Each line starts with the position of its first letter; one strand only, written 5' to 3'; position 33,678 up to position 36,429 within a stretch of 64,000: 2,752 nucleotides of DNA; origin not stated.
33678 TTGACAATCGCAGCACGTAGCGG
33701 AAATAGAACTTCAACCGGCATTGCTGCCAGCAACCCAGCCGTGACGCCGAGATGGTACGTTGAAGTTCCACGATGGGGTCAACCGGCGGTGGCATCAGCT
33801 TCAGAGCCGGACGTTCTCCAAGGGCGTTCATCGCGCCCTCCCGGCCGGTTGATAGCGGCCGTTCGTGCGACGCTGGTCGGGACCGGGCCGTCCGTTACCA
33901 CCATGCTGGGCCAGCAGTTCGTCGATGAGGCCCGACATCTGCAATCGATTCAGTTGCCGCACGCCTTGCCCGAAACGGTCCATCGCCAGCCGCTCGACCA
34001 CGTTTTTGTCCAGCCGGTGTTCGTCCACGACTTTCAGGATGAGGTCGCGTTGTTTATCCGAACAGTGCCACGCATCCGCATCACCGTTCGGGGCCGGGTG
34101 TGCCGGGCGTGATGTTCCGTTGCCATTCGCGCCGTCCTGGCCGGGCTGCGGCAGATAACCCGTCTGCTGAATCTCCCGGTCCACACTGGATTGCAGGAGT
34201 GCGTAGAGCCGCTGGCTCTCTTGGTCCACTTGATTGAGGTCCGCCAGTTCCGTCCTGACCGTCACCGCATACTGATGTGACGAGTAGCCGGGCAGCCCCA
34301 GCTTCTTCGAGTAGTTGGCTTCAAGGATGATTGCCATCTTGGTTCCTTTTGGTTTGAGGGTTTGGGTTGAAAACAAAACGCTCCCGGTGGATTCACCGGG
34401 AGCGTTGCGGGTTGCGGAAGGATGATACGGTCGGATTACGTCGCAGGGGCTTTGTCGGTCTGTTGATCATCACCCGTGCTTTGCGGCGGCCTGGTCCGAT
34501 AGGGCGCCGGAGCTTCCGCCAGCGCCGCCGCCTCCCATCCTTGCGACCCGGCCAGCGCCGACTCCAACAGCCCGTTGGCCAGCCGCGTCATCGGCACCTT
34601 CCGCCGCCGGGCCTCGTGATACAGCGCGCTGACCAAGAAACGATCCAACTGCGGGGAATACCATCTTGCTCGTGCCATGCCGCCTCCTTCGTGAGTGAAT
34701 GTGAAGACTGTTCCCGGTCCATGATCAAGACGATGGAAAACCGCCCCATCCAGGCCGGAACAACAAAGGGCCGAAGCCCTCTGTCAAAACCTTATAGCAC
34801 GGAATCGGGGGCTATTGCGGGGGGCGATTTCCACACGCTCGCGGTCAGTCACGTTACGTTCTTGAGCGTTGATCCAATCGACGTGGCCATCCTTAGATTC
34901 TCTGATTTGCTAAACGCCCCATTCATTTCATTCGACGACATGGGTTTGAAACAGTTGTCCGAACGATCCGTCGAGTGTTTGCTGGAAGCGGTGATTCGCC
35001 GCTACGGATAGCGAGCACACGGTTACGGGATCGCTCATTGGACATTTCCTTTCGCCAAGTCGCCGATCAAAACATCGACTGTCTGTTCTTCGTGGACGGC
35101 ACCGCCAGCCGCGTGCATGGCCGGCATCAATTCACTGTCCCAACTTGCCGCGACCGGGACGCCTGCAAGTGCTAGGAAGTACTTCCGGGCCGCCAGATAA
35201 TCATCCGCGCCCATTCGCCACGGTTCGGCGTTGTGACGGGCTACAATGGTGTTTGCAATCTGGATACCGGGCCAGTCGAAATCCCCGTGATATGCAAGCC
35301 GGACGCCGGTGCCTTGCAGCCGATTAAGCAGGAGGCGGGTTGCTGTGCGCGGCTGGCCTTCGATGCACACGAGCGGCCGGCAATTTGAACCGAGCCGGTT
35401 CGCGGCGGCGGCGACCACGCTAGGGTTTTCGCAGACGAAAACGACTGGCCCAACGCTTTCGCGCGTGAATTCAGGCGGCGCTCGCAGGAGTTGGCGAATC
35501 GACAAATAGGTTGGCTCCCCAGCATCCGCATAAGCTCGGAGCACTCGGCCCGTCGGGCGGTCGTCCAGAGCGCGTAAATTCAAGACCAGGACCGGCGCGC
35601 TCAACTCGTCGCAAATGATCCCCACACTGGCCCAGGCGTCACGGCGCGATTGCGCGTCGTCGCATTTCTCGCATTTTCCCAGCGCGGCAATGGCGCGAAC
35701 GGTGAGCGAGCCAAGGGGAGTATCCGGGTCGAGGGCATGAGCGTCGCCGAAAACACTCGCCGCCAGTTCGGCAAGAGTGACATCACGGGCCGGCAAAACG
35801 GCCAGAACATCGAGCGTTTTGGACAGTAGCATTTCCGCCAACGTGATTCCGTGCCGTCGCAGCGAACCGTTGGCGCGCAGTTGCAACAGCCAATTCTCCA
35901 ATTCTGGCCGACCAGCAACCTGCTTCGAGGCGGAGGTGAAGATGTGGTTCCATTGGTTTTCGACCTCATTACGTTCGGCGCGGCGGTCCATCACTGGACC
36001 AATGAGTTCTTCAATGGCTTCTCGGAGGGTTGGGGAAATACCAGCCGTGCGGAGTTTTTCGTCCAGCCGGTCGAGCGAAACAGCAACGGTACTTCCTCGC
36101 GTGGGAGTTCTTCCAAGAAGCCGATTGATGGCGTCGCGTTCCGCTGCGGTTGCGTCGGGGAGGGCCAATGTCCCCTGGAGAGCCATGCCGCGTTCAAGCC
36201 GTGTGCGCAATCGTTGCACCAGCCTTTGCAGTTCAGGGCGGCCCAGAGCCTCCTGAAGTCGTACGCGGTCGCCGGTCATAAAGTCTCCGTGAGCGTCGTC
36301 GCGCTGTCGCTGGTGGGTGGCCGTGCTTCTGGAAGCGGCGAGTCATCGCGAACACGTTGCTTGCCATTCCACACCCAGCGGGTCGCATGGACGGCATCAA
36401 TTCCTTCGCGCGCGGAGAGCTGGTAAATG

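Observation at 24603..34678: Seventeen-gene translationally coupled operon of DNA-transaction proteins and small unknowns, with no phage, conjugation or replication-initiator hallmarks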

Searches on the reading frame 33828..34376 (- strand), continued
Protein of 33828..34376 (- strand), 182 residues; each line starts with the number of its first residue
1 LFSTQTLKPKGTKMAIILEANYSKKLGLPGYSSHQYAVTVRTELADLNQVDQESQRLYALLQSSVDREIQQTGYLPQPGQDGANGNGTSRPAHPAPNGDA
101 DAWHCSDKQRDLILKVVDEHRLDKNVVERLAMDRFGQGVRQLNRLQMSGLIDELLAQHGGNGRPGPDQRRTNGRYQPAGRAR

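Call 121: find_encoding_contigs(protein=P0189, flank=10000, max_places=1)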
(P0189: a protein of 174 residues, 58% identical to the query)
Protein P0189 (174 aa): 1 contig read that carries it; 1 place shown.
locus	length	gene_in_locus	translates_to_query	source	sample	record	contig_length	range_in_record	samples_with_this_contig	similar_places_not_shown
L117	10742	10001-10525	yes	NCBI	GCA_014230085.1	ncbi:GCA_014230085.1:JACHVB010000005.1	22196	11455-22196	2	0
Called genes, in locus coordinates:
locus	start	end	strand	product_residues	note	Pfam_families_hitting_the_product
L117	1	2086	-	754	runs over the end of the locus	PF03958:Secretin_N, PF00263:Secretin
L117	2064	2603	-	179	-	-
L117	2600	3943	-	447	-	-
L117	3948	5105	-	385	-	PF21687:T2SSK_1st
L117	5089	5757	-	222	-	PF07963:N_methyl (faint)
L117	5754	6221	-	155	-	PF07963:N_methyl (weak)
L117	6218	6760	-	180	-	-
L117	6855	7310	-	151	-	PF07963:N_methyl, PF08334:T2SSG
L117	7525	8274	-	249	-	-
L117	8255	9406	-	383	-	-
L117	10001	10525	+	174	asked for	-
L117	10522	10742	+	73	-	PF12705:PDDEXK_1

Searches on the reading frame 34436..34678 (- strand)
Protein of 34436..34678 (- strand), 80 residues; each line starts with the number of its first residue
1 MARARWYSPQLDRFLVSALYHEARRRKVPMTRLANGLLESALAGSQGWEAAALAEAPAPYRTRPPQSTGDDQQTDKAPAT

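Call 6: search_protein_families(library=pfam, proteins=[window:34436-34678:-], max_evalue=0.01)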
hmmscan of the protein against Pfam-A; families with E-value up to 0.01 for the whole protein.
window:34436-34678:- (80 aa): 0 families

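Call 30: search_protein_families(library=pfam, proteins=[window:34436-34678:-], max_evalue=1)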
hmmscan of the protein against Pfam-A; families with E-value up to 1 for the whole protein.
window:34436-34678:- (80 aa): 0 families

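Call 31: search_protein_families(library=phrogs, proteins=[window:34436-34678:-], max_evalue=0.01)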
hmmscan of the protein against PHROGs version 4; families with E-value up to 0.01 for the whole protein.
window:34436-34678:- (80 aa): 0 families

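Call 105: search_protein_families(library=padloc, proteins=[window:34436-34678:-], max_evalue=0.01)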
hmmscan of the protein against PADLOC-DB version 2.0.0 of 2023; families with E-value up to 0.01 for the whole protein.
window:34436-34678:- (80 aa): 0 families

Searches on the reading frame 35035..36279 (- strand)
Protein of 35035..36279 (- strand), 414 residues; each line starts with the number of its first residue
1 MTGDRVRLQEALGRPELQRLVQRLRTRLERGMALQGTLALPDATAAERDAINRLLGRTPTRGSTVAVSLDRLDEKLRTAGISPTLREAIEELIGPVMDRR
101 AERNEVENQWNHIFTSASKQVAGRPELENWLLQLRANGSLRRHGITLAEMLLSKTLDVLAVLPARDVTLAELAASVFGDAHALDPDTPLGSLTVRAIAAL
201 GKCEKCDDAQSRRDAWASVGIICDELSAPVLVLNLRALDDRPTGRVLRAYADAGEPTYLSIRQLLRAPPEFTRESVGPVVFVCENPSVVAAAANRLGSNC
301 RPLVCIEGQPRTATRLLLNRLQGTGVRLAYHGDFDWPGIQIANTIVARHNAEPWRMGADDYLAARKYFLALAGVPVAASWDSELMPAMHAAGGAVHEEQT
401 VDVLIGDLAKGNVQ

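Call 6: search_protein_families(library=pfam, proteins=[window:35035-36279:-], max_evalue=0.01)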
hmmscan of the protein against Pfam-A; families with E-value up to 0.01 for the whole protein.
window:35035-36279:- (414 aa): 3 families
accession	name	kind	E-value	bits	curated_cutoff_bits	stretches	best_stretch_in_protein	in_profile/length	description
PF11796.13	DUF3323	-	8.1e-56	189.6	26.6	1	35-237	2-209/209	Protein of unknown function N-terminus (DUF3323)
PF09664.16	DUF2399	-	2.5e-49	167.4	23.4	1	258-408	2-152/152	Protein of unknown function C-terminus (DUF2399)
PF19792.4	DUF6276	-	0.0072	16.9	27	0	14-75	48-108/128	Family of unknown function (DUF6276)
